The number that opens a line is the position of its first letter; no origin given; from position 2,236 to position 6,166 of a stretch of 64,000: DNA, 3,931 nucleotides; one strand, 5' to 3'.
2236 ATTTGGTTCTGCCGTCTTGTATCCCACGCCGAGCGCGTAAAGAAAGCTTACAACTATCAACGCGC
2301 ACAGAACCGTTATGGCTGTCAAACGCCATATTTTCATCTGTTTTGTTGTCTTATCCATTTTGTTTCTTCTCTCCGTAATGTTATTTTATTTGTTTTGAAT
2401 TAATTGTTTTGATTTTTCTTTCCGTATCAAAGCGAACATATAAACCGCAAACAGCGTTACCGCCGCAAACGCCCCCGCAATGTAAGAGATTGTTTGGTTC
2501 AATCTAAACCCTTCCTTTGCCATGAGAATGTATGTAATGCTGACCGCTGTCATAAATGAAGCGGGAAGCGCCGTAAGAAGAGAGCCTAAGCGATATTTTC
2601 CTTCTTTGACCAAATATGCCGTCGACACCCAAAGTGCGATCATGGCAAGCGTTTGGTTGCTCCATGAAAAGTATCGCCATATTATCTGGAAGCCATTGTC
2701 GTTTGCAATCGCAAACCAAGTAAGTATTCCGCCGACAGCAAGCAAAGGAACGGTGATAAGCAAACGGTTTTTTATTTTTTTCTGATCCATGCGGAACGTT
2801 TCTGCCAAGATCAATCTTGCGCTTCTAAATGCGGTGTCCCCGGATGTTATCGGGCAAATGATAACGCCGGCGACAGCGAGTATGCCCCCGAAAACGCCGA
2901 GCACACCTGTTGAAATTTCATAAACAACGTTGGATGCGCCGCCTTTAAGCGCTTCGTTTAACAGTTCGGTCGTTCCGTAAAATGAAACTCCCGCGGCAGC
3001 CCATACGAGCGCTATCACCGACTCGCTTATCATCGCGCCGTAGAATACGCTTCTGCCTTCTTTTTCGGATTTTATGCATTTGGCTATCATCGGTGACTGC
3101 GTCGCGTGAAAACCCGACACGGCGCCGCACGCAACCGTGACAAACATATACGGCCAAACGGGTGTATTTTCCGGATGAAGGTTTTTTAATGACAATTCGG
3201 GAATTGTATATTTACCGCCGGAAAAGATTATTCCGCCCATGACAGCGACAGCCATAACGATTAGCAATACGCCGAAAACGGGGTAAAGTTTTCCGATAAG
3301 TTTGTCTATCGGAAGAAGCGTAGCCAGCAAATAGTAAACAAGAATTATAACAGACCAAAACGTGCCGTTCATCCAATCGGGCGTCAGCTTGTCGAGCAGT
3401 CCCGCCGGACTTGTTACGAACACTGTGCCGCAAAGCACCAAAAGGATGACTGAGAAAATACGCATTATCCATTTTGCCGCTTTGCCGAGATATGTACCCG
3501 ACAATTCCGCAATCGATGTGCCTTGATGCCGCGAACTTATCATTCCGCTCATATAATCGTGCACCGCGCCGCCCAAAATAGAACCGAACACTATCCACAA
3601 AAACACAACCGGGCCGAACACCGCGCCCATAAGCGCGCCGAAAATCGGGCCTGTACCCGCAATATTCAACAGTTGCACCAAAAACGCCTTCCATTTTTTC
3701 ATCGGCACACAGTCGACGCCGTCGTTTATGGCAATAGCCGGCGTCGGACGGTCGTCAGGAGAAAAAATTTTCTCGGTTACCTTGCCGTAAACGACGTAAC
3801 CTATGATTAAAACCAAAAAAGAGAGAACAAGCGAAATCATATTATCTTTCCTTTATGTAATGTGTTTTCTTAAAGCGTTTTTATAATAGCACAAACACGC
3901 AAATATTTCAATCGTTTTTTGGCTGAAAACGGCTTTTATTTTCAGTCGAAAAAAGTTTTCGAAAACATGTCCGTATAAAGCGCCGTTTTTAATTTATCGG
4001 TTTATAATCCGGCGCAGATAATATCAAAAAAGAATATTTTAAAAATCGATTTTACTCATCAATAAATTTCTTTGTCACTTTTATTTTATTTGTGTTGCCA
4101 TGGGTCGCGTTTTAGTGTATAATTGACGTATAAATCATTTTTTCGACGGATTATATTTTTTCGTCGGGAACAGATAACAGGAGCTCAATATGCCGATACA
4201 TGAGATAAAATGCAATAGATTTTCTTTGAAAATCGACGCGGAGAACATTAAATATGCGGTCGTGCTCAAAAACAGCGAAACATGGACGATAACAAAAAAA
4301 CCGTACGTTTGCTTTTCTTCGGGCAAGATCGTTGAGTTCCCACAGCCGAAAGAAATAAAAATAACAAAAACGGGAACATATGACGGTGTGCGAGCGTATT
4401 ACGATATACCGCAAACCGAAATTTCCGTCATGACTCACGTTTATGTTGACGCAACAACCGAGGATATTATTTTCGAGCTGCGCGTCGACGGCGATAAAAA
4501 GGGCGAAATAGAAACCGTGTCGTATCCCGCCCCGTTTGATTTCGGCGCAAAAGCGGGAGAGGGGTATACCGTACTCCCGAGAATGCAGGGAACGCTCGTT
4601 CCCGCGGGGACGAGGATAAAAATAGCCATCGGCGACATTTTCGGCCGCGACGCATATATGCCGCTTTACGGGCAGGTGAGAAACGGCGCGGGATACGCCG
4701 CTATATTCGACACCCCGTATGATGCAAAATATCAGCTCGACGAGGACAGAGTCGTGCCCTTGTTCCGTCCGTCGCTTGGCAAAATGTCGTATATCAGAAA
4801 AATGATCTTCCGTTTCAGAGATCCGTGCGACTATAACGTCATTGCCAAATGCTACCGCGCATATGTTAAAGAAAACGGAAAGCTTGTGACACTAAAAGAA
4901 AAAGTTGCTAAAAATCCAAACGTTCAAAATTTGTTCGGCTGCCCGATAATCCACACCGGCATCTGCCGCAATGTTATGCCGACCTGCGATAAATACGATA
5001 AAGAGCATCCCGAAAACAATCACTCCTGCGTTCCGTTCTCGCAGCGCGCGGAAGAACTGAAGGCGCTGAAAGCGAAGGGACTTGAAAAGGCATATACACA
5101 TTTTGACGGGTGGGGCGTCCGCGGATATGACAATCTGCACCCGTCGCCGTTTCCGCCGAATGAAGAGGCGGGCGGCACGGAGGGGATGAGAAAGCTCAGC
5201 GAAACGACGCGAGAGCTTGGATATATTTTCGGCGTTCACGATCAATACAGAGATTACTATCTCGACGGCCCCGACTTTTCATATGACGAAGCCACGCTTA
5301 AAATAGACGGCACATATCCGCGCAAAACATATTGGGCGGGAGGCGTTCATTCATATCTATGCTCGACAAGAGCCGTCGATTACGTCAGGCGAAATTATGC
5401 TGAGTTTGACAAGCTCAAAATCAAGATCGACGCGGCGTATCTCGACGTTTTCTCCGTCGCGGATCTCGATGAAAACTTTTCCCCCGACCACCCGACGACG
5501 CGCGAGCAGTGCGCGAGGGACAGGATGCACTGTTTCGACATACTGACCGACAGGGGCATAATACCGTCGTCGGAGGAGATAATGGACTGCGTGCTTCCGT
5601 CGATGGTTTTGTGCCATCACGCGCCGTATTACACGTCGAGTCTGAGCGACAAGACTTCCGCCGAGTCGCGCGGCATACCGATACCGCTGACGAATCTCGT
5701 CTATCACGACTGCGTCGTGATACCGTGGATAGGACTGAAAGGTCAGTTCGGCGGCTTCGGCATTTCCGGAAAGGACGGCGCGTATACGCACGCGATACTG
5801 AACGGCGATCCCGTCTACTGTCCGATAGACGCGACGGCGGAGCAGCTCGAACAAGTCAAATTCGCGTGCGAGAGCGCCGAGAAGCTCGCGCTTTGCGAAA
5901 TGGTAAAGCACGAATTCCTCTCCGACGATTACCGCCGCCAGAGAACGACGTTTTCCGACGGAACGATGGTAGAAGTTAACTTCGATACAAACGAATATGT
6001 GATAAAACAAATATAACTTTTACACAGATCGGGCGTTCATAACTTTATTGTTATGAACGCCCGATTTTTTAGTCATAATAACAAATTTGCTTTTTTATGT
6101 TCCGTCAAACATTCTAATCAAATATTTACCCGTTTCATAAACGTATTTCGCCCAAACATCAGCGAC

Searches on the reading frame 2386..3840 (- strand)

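Call 64: search_protein_families(library=pfam, proteins=[window:2386-3840:-], max_evalue=0.00001)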
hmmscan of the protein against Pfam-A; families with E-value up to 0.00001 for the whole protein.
window:2386-3840:- (484 aa): 1 family
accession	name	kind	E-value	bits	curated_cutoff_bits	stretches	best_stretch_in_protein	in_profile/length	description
PF02554.20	CstA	-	1.1e-62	213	27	3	4-142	6-147/560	Carbon starvation protein CstA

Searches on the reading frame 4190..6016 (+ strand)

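Call 21: search_protein_families(library=pfam, proteins=[window:4190-6016:+], max_evalue=0.0001)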
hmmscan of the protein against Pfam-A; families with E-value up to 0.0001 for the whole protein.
window:4190-6016:+ (608 aa): 1 family
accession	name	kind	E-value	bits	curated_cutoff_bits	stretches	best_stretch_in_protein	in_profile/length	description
PF18952.6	DUF5696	-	2.7e-16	59.7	25.6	1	207-485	201-474/612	Family of unknown function (DUF5696)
